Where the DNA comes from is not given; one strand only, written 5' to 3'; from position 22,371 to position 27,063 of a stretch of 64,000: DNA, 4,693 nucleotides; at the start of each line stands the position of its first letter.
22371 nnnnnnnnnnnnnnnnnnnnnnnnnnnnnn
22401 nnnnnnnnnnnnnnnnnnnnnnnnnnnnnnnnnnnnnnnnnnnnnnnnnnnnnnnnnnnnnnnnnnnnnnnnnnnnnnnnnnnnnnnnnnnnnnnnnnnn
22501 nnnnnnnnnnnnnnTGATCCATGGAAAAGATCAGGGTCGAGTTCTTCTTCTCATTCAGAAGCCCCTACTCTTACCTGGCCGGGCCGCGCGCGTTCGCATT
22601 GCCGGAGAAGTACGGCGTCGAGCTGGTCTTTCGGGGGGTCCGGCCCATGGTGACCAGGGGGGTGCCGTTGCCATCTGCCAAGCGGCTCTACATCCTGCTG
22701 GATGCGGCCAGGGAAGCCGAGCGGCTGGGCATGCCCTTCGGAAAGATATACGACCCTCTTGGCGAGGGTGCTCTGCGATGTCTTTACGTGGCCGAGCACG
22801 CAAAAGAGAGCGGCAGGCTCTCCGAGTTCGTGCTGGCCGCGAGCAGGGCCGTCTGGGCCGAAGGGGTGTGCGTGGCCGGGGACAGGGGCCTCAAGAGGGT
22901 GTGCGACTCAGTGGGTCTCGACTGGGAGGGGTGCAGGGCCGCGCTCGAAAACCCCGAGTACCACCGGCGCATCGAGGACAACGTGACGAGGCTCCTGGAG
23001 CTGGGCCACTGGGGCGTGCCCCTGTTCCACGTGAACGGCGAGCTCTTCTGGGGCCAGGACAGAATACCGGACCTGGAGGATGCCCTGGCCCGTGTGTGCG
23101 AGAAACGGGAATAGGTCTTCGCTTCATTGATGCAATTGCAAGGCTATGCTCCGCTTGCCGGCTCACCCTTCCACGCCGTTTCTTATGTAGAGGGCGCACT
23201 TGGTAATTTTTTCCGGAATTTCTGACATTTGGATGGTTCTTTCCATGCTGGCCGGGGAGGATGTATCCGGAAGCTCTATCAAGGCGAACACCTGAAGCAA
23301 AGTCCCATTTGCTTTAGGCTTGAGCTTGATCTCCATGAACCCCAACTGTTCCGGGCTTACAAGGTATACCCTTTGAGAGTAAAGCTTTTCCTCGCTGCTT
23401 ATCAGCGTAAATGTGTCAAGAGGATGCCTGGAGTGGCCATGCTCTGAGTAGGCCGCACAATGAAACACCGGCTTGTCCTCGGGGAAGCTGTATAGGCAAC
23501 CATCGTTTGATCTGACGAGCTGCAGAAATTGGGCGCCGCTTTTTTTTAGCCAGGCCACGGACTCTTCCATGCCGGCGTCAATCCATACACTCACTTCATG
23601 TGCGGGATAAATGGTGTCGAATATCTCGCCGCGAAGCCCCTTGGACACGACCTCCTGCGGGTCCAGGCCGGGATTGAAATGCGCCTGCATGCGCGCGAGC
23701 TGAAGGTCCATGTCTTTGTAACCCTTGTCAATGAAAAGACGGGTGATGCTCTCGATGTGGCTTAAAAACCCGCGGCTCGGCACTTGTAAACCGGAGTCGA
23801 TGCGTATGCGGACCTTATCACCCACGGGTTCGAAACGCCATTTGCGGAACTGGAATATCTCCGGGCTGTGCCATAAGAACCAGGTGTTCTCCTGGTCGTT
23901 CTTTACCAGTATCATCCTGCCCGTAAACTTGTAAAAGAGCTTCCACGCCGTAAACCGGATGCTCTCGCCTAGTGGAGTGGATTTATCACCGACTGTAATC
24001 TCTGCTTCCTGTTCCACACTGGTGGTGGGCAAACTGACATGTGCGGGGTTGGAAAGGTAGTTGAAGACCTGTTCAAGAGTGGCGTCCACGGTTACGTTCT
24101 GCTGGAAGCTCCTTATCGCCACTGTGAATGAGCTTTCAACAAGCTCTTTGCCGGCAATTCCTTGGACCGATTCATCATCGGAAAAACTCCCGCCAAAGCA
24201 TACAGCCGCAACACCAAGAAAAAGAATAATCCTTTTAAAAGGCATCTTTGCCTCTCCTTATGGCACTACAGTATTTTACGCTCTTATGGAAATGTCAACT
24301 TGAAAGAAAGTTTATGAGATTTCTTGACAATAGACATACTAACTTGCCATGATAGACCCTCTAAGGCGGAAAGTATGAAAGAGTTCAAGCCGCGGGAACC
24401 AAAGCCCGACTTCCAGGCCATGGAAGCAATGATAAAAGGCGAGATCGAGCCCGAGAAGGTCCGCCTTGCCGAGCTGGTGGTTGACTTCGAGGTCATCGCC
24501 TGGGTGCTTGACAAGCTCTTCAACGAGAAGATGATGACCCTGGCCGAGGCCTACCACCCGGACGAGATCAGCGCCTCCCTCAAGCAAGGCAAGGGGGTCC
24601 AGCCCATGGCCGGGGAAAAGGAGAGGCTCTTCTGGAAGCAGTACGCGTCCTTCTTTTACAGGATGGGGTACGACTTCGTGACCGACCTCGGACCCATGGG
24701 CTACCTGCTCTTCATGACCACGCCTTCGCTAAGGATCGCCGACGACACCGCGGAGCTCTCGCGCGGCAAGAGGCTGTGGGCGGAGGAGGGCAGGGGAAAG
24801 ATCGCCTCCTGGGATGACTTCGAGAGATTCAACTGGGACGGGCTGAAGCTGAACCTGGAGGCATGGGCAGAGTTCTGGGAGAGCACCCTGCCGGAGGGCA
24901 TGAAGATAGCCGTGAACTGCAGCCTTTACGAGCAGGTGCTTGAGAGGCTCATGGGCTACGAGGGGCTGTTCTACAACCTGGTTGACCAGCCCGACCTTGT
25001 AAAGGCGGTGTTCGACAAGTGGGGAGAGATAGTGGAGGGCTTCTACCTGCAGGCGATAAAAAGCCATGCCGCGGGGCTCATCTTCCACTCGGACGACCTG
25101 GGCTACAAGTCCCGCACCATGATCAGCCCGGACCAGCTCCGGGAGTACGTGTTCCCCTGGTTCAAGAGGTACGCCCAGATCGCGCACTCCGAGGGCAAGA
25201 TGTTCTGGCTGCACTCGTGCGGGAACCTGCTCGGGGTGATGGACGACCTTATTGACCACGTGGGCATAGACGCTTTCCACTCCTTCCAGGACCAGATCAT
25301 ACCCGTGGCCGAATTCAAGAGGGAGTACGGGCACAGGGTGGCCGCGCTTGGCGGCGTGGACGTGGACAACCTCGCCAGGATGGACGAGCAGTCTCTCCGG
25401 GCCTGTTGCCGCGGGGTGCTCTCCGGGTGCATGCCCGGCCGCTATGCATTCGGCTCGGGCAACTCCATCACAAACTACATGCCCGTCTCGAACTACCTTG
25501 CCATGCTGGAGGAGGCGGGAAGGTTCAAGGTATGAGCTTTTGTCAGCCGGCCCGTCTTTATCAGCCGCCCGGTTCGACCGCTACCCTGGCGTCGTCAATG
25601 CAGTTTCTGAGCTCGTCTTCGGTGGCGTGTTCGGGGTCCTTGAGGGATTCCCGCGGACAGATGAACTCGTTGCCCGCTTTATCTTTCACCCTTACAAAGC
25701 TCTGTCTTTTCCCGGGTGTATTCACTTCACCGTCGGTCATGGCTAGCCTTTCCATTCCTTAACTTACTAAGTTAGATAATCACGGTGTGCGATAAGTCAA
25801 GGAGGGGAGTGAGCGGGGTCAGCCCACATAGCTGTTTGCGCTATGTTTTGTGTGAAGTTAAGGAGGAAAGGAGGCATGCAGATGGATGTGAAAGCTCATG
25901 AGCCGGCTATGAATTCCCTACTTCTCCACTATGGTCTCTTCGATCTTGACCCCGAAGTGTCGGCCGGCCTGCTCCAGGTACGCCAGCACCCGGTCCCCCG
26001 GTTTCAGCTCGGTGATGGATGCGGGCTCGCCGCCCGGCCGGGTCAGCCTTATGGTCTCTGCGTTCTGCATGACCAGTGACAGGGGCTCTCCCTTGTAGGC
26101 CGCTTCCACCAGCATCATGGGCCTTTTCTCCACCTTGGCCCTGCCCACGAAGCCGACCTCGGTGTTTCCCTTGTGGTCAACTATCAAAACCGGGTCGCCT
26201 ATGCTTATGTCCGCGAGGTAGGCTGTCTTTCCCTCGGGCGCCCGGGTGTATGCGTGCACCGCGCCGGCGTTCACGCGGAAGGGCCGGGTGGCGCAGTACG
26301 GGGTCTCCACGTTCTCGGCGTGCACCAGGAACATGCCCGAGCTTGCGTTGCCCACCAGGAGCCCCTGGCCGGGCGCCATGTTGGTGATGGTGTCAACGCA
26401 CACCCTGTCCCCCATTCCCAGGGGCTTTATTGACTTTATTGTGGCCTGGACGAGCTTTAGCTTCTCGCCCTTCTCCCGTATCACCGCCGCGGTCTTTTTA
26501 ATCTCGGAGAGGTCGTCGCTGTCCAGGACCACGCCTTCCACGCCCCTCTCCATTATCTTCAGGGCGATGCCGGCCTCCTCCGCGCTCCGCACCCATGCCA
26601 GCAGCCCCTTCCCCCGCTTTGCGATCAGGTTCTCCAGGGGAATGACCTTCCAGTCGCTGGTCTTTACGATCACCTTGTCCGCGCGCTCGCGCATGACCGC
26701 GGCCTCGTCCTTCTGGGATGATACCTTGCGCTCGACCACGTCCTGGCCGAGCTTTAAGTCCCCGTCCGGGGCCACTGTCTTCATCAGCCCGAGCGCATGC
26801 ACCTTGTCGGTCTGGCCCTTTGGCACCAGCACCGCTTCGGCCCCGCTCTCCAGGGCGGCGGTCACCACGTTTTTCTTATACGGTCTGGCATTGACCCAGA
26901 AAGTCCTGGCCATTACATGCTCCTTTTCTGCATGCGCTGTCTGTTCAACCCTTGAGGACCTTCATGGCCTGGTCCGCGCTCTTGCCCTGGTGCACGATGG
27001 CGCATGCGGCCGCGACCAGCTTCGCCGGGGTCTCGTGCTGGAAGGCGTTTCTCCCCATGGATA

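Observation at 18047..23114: Tight operon: DUF885 putative metallopeptidase - circularly permuted ATP-grasp ligase - SAM methyltransferase - two tandem kappa-GST/HCCA-isomerase-like DsbA paralogs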

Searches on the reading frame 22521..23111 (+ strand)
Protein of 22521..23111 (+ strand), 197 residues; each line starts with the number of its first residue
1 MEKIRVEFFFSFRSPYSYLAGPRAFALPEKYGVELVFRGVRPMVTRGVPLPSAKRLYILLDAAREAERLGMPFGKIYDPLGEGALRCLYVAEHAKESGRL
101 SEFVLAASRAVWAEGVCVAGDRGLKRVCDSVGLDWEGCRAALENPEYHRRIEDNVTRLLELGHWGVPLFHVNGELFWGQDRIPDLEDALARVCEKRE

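Call 3: search_protein_families(library=pfam, proteins=[window:22521-23111:+], max_evalue=0.01)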
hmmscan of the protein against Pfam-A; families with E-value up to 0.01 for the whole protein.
window:22521-23111:+ (197 aa): 1 family
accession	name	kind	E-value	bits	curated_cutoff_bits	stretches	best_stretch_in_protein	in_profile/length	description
PF01323.26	DSBA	-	1.4e-22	80.9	25.6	1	6-190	2-191/191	DSBA-like thioredoxin domain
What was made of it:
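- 22521..23114 (+): 197-aa HCCA-isomerase/kappa-GST-like DsbA-fold protein ('B-type') with the FRSPYS motif retained (Ser14). Pfam DSBA, 1.4e-22 (call 3).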

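Call 4: search_protein_families(library=ncbifam, proteins=[window:22521-23111:+], max_evalue=0.01)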
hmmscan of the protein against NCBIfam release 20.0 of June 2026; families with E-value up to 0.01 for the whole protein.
window:22521-23111:+ (197 aa): 0 families

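Call 32: search_solved_structures(query=window:22521-23111:+, max_evalue=0.01, show_alignments=3)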
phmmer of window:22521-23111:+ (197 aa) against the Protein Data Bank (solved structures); distinct sequences matched with E-value up to 0.01: 5.
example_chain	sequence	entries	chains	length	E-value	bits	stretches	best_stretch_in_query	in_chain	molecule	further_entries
2imd_A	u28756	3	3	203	1.2e-14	57.4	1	6-195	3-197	2-hydroxychromene-2-carboxylate isomerase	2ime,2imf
3fz5_A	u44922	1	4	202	1.9e-09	40.4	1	6-183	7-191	Possible 2-hydroxychromene-2-carboxylate isomerase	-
5cnw_A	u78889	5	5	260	0.00011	24.9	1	93-183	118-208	FrnE protein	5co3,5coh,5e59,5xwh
5cp1_A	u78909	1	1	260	0.00011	24.9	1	93-183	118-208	FrnE protein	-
3gyk_A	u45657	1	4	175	0.00049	22.7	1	80-192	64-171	27kDa outer membrane protein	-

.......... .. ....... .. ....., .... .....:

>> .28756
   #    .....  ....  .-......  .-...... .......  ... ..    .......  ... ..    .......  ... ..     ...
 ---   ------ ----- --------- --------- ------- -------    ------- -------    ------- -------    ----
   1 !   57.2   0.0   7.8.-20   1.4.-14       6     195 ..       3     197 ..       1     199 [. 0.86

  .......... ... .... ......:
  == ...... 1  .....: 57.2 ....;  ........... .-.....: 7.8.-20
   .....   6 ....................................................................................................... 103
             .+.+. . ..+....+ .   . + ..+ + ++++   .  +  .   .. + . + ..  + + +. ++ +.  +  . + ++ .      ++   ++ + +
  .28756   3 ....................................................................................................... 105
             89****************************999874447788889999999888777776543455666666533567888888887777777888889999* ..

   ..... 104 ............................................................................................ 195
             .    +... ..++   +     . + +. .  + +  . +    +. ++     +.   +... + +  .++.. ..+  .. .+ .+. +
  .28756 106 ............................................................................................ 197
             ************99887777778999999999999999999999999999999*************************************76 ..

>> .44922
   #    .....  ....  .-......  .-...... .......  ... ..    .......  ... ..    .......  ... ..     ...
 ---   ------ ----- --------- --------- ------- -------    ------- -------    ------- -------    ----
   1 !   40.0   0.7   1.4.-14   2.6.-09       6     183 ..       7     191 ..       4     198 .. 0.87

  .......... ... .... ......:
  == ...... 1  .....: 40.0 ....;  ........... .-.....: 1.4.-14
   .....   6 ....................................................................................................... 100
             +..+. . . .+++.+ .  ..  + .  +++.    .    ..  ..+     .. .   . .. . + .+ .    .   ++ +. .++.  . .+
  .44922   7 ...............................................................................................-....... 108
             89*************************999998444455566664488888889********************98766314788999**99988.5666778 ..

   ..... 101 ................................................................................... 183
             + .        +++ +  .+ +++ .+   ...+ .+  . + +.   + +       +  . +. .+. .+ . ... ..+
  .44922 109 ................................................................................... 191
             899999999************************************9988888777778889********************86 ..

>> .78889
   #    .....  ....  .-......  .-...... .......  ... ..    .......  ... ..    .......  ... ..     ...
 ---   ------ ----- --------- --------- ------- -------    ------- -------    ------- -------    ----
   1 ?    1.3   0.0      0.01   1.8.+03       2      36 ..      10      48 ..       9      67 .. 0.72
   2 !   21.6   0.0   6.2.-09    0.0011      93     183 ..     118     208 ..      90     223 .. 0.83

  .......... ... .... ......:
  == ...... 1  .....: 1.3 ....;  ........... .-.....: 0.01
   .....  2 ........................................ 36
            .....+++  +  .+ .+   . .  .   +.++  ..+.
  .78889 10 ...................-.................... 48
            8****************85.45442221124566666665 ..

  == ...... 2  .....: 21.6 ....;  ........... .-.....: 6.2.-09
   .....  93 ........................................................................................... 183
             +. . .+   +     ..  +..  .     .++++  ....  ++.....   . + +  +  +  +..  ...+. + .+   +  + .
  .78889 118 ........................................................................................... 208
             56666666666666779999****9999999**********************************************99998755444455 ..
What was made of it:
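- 22521..23114 (+): The best PDB hit is 2-hydroxychromene-2-carboxylate isomerase 2IMD, 1.2e-14 (call 32).
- On HCCA isomerase / kappa-GST (DsbA-fold): This applies to DsbA2: DSBA 1.4e-22 (call 3), 2IMD 1.2e-14 with FRSPYS aligned to FLSPFS (call 32).
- Closest known: 2-hydroxychromene-2-carboxylate. Same: DsbA2 aligns end to end with 2IMD (E 1.2e-14) and keeps the F-x-S-P-(Y/F)-S motif (call 32).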

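Call 75: find_homologous_proteins(query=window:22521-23111:+, max_evalue=1e-10)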
Query window:22521-23111:+ (197 aa): 1187 proteins with E <= 1e-10 among 2235 candidates; the best 120 are listed.
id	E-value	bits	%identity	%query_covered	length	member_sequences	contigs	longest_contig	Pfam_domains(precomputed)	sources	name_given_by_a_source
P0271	2.6e-130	450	100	100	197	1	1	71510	PF01323.27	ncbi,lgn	-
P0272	7.6e-102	357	81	97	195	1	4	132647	PF01323.27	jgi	-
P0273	4.4e-94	332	76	93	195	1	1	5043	PF01323.27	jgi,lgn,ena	-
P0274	4.3e-88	312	72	95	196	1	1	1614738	PF01323.27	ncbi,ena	-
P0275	2.5e-84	300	69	94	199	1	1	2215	PF01323.27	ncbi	-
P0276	3.6e-82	293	70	96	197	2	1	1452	PF01323.27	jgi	jgi:2-hydroxychromene-2-carboxylate isomerase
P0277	5.2e-81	289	66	93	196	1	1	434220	PF01323.27,PF13462.13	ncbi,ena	-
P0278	3.0e-80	286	68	96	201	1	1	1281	PF01323.27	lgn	-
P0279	3.6e-80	286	68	96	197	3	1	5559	PF01323.27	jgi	jgi:2-hydroxychromene-2-carboxylate isomerase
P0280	5.1e-80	286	66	96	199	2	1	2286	PF01323.27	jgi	jgi:2-hydroxychromene-2-carboxylate isomerase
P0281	1.0e-79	285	70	93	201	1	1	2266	PF01323.27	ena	-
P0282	2.0e-79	284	68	95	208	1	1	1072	PF01323.27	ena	-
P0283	2.1e-79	284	70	93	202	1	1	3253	PF01323.27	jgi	-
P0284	4.5e-79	283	67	96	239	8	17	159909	PF01323.27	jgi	jgi:2-hydroxychromene-2-carboxylate isomerase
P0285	4.9e-79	282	64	96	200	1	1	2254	PF01323.27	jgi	jgi:2-hydroxychromene-2-carboxylate isomerase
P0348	9.7e-76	272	61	98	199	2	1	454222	PF01323.27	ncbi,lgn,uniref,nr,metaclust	ncbi:2-hydroxychromene-2-carboxylate isomerase [Nevskia soli]|uniref:2-hydroxychromene-2-carboxylate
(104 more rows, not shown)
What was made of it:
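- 22521..23114 (+): 1187 homologs; the listed non-self ones are 59-81% identical, in varied phyla (call 75).
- Closest known: 2-hydroxychromene-2-carboxylate. Same: Sources annotate close homologs as HCCA isomerase (call 75).
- Among those that carry an organism name are Nevskia, Stenotrophobium, Paraconexibacter and Baekduia (call 75).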

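Call 76: find_encoding_contigs(protein=P0272, flank=5000, max_places=1)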
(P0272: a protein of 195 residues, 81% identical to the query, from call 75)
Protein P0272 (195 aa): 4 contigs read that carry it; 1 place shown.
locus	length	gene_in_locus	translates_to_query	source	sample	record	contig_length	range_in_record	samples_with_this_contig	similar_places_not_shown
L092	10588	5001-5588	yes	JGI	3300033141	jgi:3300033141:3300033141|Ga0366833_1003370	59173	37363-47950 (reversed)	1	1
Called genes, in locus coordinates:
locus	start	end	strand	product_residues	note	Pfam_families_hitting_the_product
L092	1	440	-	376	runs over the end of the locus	PF01546:Peptidase_M20, PF07687:M20_dimer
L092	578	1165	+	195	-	PF00009:GTP_EFTU (faint), PF01926:MMR_HSR1, PF02421:FeoB_N, PF03193:RsgA_GTPase (faint)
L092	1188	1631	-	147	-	PF00254:FKBP_C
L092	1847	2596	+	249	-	-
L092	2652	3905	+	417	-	PF07884:VKOR, PF13462:Thioredoxin_4, PF01323:DSBA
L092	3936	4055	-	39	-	-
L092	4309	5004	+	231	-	-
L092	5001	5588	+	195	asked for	PF01323:DSBA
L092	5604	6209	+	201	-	PF01980:TrmO_N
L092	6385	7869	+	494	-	PF00753:Lactamase_B, PF14863:Alkyl_sulf_dimr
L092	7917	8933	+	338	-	PF04613:LpxD, PF21711:DCTN5 (faint), PF25084:LbH_EIF2B (weak), PF25087:GMPPB_C (faint), PF00132:Hexapep (weak), PF00132:Hexapep (weak), PF25084:LbH_EIF2B (weak), PF00132:Hexapep, +1 more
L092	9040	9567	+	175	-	PF00578:AhpC-TSA, PF08534:Redoxin, PF13911:AhpC-TSA_2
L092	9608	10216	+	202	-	PF04542:Sigma70_r2, PF08281:Sigma70_r4_2, PF04545:Sigma70_r4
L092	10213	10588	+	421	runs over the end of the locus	-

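Call 77: find_encoding_contigs(protein=P0348, flank=5000, max_places=1)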
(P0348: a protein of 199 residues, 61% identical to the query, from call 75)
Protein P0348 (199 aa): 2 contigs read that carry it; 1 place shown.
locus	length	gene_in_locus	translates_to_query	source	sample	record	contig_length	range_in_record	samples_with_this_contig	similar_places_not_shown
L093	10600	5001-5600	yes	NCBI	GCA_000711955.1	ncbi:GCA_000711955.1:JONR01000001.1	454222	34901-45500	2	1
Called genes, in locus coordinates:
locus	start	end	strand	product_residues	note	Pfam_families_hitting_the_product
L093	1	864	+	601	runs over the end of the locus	PF05960:DUF885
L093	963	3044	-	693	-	PF06980:DUF1302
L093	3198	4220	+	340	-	PF12625:Arabinose_bd, PF12833:HTH_18, PF00165:HTH_AraC (weak)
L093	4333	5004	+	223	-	-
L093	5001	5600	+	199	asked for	PF01323:DSBA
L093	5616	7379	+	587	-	PF00884:Sulfatase, PF16347:SGSH_C (faint)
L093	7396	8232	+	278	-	PF13145:Rotamase_2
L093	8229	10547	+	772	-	PF12228:DUF3604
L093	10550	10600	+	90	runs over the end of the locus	-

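Call 78: find_encoding_contigs(protein=P0277, flank=5000, max_places=1)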
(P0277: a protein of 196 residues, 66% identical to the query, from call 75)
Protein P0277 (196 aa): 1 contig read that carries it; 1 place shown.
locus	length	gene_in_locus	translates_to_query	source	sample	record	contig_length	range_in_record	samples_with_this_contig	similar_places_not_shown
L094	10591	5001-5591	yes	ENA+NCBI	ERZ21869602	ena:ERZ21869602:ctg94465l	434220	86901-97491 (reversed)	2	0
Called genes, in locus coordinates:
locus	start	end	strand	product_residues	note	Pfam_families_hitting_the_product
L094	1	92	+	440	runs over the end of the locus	-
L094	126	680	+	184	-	PF10604:Polyketide_cyc2, PF03364:Polyketide_cyc (weak)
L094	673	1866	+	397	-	PF04015:DUF362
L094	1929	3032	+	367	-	PF14697:Fer4_21 (weak), PF00037:Fer4 (faint), PF12838:Fer4_7, PF13187:Fer4_9 (weak)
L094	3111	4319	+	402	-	PF13417:GST_N_3, PF13409:GST_N_2 (weak), PF00043:GST_C (weak), PF13410:GST_C_2 (weak)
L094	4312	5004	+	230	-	-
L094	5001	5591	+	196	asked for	PF01323:DSBA, PF13462:Thioredoxin_4 (weak)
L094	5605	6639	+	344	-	-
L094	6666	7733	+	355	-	PF00037:Fer4 (faint), PF12838:Fer4_7, PF13187:Fer4_9 (weak), PF13237:Fer4_10 (weak), PF14697:Fer4_21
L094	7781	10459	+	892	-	-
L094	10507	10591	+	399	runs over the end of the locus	PF14559:TPR_19 (faint), PF21033:RMD1-3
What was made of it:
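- In L094 the DsbA pair lies directly downstream of a GST (call 78).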

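Call 89: search_protein_families(library=padloc, proteins=[window:22521-23111:+], max_evalue=0.01)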
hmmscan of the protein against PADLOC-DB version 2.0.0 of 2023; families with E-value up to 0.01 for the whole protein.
window:22521-23111:+ (197 aa): 0 families

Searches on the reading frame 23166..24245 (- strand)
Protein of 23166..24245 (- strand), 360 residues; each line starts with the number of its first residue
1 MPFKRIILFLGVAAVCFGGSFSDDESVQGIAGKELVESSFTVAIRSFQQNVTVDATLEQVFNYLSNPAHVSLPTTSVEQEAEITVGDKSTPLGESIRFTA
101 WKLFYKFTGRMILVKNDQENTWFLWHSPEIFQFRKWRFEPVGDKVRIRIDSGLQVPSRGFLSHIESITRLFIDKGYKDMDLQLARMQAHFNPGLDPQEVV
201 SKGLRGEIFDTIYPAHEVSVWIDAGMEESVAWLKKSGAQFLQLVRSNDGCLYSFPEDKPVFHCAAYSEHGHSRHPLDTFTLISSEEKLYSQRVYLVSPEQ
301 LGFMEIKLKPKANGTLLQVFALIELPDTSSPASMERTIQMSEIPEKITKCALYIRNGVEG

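Call 3: search_protein_families(library=pfam, proteins=[window:23166-24245:-], max_evalue=0.01)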
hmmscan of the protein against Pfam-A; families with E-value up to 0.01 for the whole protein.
window:23166-24245:- (360 aa): 1 family
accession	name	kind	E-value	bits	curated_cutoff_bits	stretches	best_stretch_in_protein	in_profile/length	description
PF10604.15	Polyketide_cyc2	-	0.00014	22.6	27.4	1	46-161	3-117/142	Polyketide cyclase / dehydrase and lipid transport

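Call 4: search_protein_families(library=ncbifam, proteins=[window:23166-24245:-], max_evalue=0.01)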
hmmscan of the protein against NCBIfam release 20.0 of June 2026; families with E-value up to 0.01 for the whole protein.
window:23166-24245:- (360 aa): 0 families

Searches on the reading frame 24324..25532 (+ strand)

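Call 3: search_protein_families(library=pfam, proteins=[window:24324-25532:+], max_evalue=0.01)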
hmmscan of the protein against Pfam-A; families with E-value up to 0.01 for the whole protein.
window:24324-25532:+ (403 aa): 1 family
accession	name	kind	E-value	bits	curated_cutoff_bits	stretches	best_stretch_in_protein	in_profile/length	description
PF01208.23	URO-D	-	1e-13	51.5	23.9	1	210-398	154-343/346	Uroporphyrinogen decarboxylase (URO-D)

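Call 4: search_protein_families(library=ncbifam, proteins=[window:24324-25532:+], max_evalue=0.01)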
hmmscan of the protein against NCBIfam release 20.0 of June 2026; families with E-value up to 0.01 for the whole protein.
window:24324-25532:+ (403 aa): 4 families
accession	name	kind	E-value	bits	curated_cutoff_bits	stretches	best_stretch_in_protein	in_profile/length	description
NF004889.0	PRK06252.1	subfamily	6.6e-10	38.5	244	1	205-396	151-331/340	methylcobalamin:coenzyme M methyltransferase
TIGR01463.1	mtaA_cmuA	subfamily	6.7e-08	32.2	235.4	1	208-347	153-286/340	MtaA/CmuA family methyltransferase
NF041608.1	methylcob_mtaseMtbA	equivalog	0.00022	20.5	600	1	215-401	160-337/339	methylcobamide:CoM methyltransferase MtbA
NF040654.1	MtaA_Meth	equivalog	0.00027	20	400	1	207-346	151-282/337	methylcobamide:CoM methyltransferase MtaA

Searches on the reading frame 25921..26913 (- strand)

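Call 110: search_protein_families(library=pfam, proteins=[window:25921-26913:-], max_evalue=0.00001)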
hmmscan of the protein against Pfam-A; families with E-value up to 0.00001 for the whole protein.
window:25921-26913:- (331 aa): 1 family
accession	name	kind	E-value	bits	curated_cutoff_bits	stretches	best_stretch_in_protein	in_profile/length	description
PF01959.21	DHQS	-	1e-123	413.1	22.2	1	4-331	2-344/344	3-dehydroquinate synthase II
